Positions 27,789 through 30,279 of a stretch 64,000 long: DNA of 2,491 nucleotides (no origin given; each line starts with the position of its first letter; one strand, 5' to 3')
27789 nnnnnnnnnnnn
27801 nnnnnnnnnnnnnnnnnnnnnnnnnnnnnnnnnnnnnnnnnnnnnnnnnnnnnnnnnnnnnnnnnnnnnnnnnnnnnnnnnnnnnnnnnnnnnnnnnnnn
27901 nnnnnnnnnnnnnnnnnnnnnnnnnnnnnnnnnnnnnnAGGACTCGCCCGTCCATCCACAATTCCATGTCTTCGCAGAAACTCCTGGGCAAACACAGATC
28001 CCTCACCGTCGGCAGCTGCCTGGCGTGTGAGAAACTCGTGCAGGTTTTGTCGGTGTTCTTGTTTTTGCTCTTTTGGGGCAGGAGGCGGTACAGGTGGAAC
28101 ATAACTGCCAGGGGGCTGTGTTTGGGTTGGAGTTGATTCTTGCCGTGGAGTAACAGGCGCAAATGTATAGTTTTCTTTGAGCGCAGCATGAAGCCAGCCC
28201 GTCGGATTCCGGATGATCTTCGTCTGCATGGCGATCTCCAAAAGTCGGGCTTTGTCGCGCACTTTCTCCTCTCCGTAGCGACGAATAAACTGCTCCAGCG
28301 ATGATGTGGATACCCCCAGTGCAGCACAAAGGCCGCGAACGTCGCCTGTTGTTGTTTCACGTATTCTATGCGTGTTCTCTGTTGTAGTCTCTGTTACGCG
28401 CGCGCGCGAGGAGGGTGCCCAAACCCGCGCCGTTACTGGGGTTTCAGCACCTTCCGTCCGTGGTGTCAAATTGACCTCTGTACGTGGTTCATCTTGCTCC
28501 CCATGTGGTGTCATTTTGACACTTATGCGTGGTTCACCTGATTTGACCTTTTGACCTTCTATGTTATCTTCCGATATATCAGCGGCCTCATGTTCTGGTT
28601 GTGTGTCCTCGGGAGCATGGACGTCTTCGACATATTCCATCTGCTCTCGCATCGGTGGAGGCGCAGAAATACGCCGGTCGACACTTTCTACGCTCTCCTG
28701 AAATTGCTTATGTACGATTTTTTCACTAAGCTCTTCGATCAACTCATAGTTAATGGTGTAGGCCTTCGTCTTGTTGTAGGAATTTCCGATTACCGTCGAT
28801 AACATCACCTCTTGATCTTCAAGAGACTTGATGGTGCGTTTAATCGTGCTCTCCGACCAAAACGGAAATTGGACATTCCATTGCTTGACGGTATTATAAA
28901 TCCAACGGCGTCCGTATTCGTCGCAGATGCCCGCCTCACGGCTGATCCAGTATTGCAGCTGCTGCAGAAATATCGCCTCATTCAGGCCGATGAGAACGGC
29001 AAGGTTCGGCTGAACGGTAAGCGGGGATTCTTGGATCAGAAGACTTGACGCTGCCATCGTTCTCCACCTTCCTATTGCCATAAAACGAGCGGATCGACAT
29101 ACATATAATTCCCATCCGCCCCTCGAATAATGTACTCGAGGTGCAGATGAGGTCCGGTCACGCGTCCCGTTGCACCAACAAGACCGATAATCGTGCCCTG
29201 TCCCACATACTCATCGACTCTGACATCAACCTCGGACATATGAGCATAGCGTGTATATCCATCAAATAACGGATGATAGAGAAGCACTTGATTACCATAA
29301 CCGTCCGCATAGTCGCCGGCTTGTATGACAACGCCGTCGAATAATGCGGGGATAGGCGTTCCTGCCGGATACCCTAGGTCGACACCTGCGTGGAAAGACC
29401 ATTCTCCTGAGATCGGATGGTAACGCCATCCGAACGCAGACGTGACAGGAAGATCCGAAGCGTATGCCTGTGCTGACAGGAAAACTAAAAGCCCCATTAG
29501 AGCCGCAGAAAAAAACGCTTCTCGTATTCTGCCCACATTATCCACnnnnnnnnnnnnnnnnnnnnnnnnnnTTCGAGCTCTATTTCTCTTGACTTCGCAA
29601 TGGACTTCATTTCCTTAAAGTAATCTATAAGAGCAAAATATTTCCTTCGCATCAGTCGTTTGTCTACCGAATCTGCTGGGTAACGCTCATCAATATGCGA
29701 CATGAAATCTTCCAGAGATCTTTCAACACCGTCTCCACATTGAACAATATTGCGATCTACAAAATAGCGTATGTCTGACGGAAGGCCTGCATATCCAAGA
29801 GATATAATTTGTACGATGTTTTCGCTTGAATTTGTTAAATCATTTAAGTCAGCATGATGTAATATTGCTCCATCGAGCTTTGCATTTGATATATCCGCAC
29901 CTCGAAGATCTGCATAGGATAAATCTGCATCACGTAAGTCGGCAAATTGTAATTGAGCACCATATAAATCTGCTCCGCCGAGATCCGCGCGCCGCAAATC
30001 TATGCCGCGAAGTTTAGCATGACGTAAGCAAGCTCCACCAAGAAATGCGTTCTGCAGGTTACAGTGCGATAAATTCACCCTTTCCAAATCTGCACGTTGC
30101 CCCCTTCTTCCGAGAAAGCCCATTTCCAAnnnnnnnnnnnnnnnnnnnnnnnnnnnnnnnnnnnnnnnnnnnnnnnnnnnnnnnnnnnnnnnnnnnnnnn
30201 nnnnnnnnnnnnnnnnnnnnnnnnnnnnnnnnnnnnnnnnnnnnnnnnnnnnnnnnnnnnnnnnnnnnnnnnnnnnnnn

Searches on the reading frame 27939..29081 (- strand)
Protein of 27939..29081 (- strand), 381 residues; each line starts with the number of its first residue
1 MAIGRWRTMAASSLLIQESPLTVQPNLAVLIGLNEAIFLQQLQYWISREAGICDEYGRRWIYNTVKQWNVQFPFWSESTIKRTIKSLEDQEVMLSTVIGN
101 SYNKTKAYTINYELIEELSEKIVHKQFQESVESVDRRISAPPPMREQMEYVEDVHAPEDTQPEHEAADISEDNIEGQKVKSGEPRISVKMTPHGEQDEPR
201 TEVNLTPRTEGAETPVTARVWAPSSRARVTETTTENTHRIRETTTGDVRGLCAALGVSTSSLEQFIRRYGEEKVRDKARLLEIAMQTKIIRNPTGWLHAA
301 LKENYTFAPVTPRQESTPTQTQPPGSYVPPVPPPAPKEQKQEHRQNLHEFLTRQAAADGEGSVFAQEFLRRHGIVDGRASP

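Call 44: search_protein_families(library=pfam, proteins=[window:27939-29081:-], max_evalue=0.01)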
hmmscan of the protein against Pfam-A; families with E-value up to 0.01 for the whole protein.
window:27939-29081:- (381 aa): 1 family
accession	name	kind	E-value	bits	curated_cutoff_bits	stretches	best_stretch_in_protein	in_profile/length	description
PF02538.19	Hydantoinase_B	-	0.00049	19.1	26.8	1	209-277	142-209/519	Hydantoinase B/oxoprolinase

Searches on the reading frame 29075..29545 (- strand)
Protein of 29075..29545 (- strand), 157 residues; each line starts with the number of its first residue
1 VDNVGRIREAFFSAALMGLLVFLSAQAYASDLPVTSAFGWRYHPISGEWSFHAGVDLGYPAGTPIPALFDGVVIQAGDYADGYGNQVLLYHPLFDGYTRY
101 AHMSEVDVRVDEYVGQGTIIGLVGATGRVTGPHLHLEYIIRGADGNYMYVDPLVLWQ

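Call 45: search_protein_families(library=pfam, proteins=[window:29075-29545:-], max_evalue=0.01)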
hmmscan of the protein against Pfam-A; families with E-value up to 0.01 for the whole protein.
window:29075-29545:- (157 aa): 1 family
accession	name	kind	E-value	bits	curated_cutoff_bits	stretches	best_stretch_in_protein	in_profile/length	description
PF01551.29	Peptidase_M23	-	3.1e-25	88.6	28.7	1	51-142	2-91/96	Peptidase family M23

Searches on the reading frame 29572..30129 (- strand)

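Call 45: search_protein_families(library=pfam, proteins=[window:29572-30129:-], max_evalue=0.01)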
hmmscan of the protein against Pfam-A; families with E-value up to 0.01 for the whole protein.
window:29572-30129:- (186 aa): 4 families
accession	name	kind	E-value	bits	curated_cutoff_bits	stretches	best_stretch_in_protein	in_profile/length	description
PF00805.28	Pentapeptide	-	1.2e-28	98.7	20.2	3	33-71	1-39/40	Pentapeptide repeats (8 copies)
PF13599.13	Pentapeptide_4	-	2.1e-07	31.3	38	1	14-73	17-76/78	Pentapeptide repeat region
PF13576.12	Pentapeptide_3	-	6.1e-06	26.8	27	0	29-68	6-47/48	Pentapeptide repeats (9 copies)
PF25296.1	Decapeptide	-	0.0014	18.9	45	1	44-97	6-59/74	Decapeptide repeat region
